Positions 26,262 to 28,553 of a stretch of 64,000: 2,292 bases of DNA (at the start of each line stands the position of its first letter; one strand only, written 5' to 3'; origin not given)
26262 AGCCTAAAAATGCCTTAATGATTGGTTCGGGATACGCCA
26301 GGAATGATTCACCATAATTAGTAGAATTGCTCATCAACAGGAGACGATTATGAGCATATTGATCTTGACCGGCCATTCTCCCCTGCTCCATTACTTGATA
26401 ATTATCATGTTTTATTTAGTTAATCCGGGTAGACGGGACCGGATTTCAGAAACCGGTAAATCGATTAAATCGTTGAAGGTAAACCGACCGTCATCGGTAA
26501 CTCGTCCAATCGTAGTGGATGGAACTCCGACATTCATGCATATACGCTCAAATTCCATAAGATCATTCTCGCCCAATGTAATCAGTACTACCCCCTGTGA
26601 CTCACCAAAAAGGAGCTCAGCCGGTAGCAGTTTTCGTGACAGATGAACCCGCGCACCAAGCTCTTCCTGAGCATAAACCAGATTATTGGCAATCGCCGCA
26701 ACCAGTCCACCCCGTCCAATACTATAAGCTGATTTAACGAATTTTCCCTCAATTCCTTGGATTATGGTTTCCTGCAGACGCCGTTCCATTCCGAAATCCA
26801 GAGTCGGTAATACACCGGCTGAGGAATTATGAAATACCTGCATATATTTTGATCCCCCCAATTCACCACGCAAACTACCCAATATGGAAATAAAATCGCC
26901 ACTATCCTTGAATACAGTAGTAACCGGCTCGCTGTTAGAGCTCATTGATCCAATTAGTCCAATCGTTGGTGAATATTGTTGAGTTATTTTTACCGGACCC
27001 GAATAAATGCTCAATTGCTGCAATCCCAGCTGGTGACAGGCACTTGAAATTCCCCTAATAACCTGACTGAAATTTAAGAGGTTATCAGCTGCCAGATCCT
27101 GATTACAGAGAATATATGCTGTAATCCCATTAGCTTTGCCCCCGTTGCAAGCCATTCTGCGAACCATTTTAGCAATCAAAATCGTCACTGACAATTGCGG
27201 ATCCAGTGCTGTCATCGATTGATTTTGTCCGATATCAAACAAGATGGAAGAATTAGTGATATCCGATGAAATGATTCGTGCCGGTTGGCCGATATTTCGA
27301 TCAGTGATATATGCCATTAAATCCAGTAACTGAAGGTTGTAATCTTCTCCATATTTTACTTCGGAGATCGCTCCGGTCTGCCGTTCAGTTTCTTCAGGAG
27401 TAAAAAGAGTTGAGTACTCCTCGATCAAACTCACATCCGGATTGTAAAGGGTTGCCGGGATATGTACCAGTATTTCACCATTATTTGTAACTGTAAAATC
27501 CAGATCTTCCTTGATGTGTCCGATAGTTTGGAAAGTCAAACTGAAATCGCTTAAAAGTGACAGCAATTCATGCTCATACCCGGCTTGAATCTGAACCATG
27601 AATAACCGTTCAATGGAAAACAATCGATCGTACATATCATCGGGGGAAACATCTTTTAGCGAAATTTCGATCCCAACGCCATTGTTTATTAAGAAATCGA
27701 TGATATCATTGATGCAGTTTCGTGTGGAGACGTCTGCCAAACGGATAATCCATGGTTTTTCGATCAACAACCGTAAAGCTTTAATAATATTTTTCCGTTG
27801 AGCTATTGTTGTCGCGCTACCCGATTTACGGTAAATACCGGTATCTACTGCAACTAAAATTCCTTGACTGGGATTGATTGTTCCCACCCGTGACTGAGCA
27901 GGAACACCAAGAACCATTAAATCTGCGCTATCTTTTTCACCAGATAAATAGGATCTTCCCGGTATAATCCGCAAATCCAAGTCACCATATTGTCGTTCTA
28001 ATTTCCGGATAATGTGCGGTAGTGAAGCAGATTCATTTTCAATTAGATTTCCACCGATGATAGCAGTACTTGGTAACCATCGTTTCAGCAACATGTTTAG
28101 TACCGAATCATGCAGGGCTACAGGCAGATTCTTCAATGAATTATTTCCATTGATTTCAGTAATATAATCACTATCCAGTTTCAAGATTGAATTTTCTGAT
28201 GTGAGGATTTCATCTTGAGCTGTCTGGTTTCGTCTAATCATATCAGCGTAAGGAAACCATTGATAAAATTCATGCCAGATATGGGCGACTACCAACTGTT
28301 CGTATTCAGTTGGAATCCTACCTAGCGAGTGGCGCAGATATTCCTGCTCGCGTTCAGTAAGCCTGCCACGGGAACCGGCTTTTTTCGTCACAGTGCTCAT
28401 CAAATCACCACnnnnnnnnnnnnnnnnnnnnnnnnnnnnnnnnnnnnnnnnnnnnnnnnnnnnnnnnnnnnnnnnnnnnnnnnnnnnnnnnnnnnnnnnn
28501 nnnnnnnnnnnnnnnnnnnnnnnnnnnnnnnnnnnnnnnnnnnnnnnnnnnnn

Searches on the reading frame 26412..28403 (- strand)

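Call 54: search_protein_families(library=pfam, proteins=[window:26412-28403:-], max_evalue=0.0001)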
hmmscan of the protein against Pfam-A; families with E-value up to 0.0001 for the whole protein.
window:26412-28403:- (663 aa): 1 family
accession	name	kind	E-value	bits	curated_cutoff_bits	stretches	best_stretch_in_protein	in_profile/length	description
PF02769.27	AIRS_C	-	2.2e-15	57.6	23.1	1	501-643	2-153/156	AIR synthase related protein, C-terminal domain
